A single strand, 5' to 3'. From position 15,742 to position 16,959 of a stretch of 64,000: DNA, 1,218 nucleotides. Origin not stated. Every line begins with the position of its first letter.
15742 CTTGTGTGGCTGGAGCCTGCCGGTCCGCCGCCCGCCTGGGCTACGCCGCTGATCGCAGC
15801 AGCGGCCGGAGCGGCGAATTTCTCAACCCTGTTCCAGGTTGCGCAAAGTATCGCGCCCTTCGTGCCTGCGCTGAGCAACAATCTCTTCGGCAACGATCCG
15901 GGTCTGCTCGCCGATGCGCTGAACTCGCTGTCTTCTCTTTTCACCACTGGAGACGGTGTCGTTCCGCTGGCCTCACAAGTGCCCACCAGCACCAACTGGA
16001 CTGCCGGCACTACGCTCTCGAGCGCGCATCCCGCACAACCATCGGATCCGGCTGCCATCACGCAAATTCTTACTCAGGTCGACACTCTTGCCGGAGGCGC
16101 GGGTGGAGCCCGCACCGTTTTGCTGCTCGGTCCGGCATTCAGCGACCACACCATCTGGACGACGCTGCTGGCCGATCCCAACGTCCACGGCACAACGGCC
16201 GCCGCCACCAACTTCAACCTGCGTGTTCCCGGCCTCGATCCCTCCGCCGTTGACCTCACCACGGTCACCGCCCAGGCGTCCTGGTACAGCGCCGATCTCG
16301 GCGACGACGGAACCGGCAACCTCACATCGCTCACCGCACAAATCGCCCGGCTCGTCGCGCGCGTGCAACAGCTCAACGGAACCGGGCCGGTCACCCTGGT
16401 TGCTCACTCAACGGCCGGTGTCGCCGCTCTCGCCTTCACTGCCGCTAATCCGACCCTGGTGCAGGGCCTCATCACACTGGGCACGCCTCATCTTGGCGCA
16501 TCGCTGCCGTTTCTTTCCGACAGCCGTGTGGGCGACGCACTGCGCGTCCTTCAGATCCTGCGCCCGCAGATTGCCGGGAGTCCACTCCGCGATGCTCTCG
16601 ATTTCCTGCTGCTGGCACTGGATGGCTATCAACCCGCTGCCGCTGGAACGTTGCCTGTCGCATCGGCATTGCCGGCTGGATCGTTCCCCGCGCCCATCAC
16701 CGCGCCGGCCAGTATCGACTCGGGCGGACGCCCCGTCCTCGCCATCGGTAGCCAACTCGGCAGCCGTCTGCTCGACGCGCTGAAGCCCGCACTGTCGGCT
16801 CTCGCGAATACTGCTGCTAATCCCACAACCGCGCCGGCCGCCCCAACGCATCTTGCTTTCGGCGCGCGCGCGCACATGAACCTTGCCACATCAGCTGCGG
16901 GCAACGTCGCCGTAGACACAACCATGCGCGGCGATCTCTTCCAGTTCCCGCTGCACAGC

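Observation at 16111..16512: Lipase/PGAP1-like alpha/beta-hydrolase core with non-canonical AHSTA nucleophile elbow buried in the giant protein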

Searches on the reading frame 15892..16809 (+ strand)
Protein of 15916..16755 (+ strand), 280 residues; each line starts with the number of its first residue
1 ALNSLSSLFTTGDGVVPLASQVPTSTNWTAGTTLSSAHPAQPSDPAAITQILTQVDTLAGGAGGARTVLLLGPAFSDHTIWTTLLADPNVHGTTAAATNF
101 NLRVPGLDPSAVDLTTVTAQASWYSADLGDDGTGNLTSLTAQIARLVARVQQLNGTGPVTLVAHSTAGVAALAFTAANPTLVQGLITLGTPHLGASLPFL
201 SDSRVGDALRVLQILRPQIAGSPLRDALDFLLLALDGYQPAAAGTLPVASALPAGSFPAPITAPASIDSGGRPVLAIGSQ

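Call 34: search_protein_families(library=pfam, max_evalue=10, proteins=[window:15916-16755:+])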
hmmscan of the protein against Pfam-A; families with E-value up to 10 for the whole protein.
seq(280 aa): 4 families
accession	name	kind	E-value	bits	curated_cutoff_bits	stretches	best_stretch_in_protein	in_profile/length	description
PF00561.26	Abhydrolase_1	-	8.9e-06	26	25.8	1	140-200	52-112/245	alpha/beta hydrolase fold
PF07819.20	PGAP1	-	0.0002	21.7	24.3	1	120-199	45-136/233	PGAP1-like alpha/beta domain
PF12146.15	Hydrolase_4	-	0.0012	18.7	27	1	136-190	55-109/239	Serine aminopeptidase, S33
PF02089.21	Palm_thioest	-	0.085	13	26.8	1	121-196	31-114/254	Palmitoyl protein thioesterase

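Call 52: search_protein_representatives(alignment_id=A4)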
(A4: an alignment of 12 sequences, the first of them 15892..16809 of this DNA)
Query: 12 sequences, 300 profile positions. Proteins with E-value up to 0.001 (for the whole library): 1230; up to 1e-10: 182; up to 1e-30: 118. The best 150 are listed.
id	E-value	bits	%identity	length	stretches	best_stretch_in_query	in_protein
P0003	8.2e-137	472.0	-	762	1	1-299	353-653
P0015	1.2e-127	441.9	-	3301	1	2-299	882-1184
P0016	7.7e-127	439.2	-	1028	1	1-297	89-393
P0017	1.7e-120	418.4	-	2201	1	2-297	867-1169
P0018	2.0e-116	405.0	-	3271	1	1-298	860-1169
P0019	7.3e-116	403.2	-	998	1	5-269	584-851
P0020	1.4e-114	399.0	-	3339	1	5-299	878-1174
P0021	3.5e-112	391.1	-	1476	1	3-298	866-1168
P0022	1.6e-111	388.9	-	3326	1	1-299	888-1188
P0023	1.5e-108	379.1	-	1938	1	1-299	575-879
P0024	3.3e-108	378.1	-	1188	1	1-298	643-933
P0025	9.4e-108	376.6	-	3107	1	2-299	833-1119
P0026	9.4e-107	373.3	-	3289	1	5-299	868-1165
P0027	8.9e-103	360.2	-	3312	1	1-298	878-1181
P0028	1.5e-99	349.6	-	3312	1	3-299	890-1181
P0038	4.1e-80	285.8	-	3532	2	3-298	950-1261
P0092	4.5e-43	164.2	-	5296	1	5-297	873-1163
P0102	1.3e-39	152.8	-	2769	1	2-288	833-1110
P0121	2.6e-33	132.2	-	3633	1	4-274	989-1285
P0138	1.5e-27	113.2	-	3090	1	9-298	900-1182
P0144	7.7e-26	107.6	-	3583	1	2-297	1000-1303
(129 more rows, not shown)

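Call 63: find_related_loci(query=A4, collection=genome_contigs, flank=3000)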
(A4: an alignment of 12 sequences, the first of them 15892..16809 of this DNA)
Query A4 (306 aa) in genome_contigs; peptide patterns used: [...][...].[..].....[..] (x = any residue, [..] = any of these).
54 stretches matched a pattern; 37 encode a relative of the query (tblastn E <= 1e-3); 37 distinct loci.
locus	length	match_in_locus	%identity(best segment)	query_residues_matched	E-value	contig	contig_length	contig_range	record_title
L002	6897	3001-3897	90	1-299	8e-170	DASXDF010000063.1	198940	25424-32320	MAG TPA_asm: Acidobacteriaceae bacterium isolate SMAG_U5079 k141_2996674, whole genome shotgun sequence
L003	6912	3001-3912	87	1-304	2e-166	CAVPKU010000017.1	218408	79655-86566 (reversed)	MAG: uncultured Acidobacteriaceae bacterium isolate MFD10064.bin.2.65 genome assembly, contig: contig_16822, whole genom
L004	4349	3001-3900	82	1-299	3e-154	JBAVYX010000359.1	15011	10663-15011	MAG: Silvibacterium sp. isolate MFD01830_ilm_asm_bin49 k127_325056, whole genome shotgun sequence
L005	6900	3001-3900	82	1-299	3e-152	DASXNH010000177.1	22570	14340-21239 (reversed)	MAG TPA_asm: Candidatus Dormiibacterota bacterium isolate SMAG_U5349 k141_2279791, whole genome shotgun sequence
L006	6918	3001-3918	83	2-306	2e-147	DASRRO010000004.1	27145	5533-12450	MAG TPA_asm: Acidobacteriaceae bacterium isolate SMAG_U4873 k141_1586594, whole genome shotgun sequence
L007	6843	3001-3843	83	20-299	5e-142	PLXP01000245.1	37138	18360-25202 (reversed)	MAG: Acidobacteriaceae bacterium isolate palsa_355 73.20120700_P3D.39_contig_47721, whole genome shotgun sequence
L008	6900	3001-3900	81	1-299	8e-142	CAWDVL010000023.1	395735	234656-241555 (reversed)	MAG: uncultured Acidobacteriota bacterium isolate MFD05521.bin.2.136 genome assembly, contig: contig_8616, whole genome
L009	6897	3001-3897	67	1-298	3e-121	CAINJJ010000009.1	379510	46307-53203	MAG: uncultured Acidobacteriaceae bacterium isolate AM3_bin-1327 genome assembly, contig: bin-1327:09/56, whole genome s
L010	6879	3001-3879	65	2-298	2e-119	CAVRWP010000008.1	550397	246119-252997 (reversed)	MAG: uncultured Acidobacteriaceae bacterium isolate MFD05512.bin.1.92 genome assembly, contig: contig_22132, whole genom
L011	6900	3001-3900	66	2-304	2e-116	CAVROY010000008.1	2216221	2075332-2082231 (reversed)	MAG: uncultured Acidobacteriaceae bacterium isolate MFD09603.bin.2.235 genome assembly, contig: contig_666, whole genome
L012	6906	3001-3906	63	2-306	1e-113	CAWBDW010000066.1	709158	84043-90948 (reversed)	MAG: uncultured Acidobacteriaceae bacterium isolate MFD09603.bin.1.144 genome assembly, contig: contig_7077, whole genom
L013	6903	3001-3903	63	2-305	1e-113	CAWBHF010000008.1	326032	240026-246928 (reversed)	MAG: uncultured Acidobacteriota bacterium isolate MFD06435.bin.1.31 genome assembly, contig: contig_19060, whole genome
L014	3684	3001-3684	73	1-228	9e-102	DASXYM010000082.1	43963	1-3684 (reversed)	MAG TPA_asm: Terracidiphilus sp. isolate SMAG_U4825 k141_1510971, whole genome shotgun sequence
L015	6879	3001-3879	59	6-298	2e-98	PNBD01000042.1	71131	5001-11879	MAG: Deltaproteobacteria bacterium isolate palsa_1115 73.20111000_P3M.98_contig_3215, whole genome shotgun sequence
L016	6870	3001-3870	59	6-298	9e-99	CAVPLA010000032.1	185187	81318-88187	MAG: uncultured Acidobacteriota bacterium isolate MFD10071.bin.3.21 genome assembly, contig: contig_32857, whole genome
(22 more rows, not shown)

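Call 65: list_cluster_members(proteins=[P0015, P0018, P0038, P0092, P0121, P0144])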
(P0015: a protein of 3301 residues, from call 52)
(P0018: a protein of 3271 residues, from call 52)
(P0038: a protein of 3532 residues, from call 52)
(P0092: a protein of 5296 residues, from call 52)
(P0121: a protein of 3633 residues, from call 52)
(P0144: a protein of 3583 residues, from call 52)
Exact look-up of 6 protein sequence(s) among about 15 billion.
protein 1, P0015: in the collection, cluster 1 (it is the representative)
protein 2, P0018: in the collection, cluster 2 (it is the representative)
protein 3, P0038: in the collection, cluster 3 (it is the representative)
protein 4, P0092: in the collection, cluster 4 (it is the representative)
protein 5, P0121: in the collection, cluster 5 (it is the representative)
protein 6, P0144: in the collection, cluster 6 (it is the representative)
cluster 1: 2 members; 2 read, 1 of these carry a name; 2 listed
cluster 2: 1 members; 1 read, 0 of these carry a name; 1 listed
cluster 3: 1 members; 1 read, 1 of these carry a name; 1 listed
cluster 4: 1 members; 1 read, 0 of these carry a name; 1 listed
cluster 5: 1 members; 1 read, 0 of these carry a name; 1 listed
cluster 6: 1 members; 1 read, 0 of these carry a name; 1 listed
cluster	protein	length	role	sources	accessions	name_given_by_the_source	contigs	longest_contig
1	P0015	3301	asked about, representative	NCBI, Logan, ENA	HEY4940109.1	MAG TPA: DUF6603 domain-containing protein [Rhizomicrobium sp.]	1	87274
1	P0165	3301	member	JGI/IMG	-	-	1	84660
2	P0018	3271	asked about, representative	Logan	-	-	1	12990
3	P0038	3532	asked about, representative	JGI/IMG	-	hypothetical protein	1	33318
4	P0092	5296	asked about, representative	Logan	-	-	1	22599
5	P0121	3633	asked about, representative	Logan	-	-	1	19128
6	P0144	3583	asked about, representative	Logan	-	-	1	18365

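Call 67: search_protein_families(library=pfam, proteins=[P0138, P0144, P0102], max_evalue=0.01)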
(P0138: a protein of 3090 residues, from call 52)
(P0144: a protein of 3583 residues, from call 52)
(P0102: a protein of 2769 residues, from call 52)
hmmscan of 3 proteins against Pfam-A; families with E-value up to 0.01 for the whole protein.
P0138 (3090 aa): 4 families
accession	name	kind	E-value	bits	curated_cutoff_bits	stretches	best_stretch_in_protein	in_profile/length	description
PF20248.3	DUF6603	-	8.1e-111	371.5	27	1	2143-2622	1-471/502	Family of unknown function (DUF6603)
PF07819.20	PGAP1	-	0.00015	22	24.3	1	1034-1089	80-135/233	PGAP1-like alpha/beta domain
PF00561.26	Abhydrolase_1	-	0.0016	18.6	25.8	1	1047-1082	68-105/245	alpha/beta hydrolase fold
PF12146.15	Hydrolase_4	-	0.0047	16.7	27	1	1025-1098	54-125/239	Serine aminopeptidase, S33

P0144 (3583 aa): 3 families
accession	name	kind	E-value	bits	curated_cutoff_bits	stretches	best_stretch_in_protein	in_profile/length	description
PF20248.3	DUF6603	-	6.3e-144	480.7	27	1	2455-2909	1-452/502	Family of unknown function (DUF6603)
PF07819.20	PGAP1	-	0.00021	21.6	24.3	1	1164-1215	86-138/233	PGAP1-like alpha/beta domain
PF02089.21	Palm_thioest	-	0.0027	17.9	26.8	1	1149-1208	52-112/254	Palmitoyl protein thioesterase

P0102 (2769 aa): 4 families
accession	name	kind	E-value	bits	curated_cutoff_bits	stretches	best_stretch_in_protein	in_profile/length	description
PF20248.3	DUF6603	-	9.8e-138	460.3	27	1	2114-2663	7-501/502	Family of unknown function (DUF6603)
PF00561.26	Abhydrolase_1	-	2e-06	28.1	25.8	1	974-1023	58-103/245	alpha/beta hydrolase fold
PF07819.20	PGAP1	-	7.4e-05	23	24.3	1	972-1025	73-134/233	PGAP1-like alpha/beta domain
PF12146.15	Hydrolase_4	-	0.00067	19.5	27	1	966-1021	57-112/239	Serine aminopeptidase, S33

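Call 72: find_encoding_contigs(protein=P0015, flank=10000, max_places=2)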
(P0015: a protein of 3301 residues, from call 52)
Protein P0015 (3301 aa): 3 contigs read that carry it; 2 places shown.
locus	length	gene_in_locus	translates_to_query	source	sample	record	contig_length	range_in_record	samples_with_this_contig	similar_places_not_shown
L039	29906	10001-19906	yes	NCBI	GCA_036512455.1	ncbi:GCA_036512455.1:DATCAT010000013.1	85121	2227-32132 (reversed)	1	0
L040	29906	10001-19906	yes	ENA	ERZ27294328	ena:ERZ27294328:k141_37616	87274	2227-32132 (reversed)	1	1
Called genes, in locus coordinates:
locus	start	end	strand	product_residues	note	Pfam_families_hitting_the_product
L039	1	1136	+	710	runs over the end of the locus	PF13428:TPR_14 (faint), PF14938:SNAP (weak), PF00515:TPR_1 (faint), PF07719:TPR_2 (faint), PF14938:SNAP (weak), PF13424:TPR_12, PF00512:HisKA, PF02518:HATPase_c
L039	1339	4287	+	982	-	PF00082:Peptidase_S8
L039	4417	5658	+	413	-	-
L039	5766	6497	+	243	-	PF01066:CDP-OH_P_transf (weak)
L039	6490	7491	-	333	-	PF03069:FmdA_AmdA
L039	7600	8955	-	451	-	PF00512:HisKA, PF02518:HATPase_c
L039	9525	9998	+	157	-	-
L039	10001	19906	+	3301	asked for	PF20248:DUF6603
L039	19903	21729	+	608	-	-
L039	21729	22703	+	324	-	-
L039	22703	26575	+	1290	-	-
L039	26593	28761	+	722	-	-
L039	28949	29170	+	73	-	-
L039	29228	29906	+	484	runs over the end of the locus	PF01232:Mannitol_dh, PF08125:Mannitol_dh_C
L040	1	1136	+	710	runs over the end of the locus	PF13428:TPR_14 (faint), PF14938:SNAP (weak), PF00515:TPR_1 (faint), PF07719:TPR_2 (faint), PF14938:SNAP (weak), PF13424:TPR_12, PF00512:HisKA, PF02518:HATPase_c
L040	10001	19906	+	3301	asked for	PF20248:DUF6603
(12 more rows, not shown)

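Call 73: find_encoding_contigs(protein=P0138, flank=10000, max_places=2)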
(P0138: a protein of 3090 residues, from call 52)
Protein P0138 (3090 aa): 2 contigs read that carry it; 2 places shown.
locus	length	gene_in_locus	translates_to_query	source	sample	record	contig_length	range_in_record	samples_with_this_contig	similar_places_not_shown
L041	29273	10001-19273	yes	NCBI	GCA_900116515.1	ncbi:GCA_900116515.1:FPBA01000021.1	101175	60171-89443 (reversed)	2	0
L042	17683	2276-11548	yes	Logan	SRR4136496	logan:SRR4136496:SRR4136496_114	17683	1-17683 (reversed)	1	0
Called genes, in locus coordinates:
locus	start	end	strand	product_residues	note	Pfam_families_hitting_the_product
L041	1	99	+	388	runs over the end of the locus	PF01527:HTH_Tnp_1, PF13384:HTH_23 (faint), PF13518:HTH_28 (weak), PF13551:HTH_29 (faint), PF13276:HTH_21, PF00665:rve, PF13683:rve_3 (weak)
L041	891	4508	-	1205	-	PF00128:Alpha-amylase (weak)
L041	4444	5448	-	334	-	PF00656:Peptidase_C14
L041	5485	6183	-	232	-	PF00413:Peptidase_M10 (faint)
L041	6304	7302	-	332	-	PF00665:rve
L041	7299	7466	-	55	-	-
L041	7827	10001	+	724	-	-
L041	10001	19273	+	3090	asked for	PF20248:DUF6603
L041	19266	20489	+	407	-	-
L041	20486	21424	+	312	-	-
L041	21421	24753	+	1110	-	PF13031:DUF3892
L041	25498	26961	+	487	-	PF01425:Amidase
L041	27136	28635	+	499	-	PF05697:Trigger_N, PF00254:FKBP_C (weak), PF05698:Trigger_C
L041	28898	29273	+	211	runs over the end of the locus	PF00574:CLP_protease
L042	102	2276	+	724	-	-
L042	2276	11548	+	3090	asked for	PF20248:DUF6603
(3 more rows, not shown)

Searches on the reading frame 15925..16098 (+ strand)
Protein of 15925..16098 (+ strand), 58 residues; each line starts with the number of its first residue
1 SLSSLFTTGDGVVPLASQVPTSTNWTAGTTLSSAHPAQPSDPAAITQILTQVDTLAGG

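Call 32: search_solved_structures(query=A3, max_evalue=10, show_alignments=5)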
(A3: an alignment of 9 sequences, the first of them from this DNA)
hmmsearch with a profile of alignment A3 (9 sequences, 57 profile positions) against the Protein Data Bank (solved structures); distinct sequences matched with E-value up to 10: 3.
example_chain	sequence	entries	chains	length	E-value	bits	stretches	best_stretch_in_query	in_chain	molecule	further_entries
5gm4_A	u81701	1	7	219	0.1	16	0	16-27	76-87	Endoglucanase-1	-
5gm5_A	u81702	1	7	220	0.1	16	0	16-27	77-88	Endoglucanase-1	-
5gm3_A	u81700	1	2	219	0.11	15.9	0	16-27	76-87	Endoglucanase-1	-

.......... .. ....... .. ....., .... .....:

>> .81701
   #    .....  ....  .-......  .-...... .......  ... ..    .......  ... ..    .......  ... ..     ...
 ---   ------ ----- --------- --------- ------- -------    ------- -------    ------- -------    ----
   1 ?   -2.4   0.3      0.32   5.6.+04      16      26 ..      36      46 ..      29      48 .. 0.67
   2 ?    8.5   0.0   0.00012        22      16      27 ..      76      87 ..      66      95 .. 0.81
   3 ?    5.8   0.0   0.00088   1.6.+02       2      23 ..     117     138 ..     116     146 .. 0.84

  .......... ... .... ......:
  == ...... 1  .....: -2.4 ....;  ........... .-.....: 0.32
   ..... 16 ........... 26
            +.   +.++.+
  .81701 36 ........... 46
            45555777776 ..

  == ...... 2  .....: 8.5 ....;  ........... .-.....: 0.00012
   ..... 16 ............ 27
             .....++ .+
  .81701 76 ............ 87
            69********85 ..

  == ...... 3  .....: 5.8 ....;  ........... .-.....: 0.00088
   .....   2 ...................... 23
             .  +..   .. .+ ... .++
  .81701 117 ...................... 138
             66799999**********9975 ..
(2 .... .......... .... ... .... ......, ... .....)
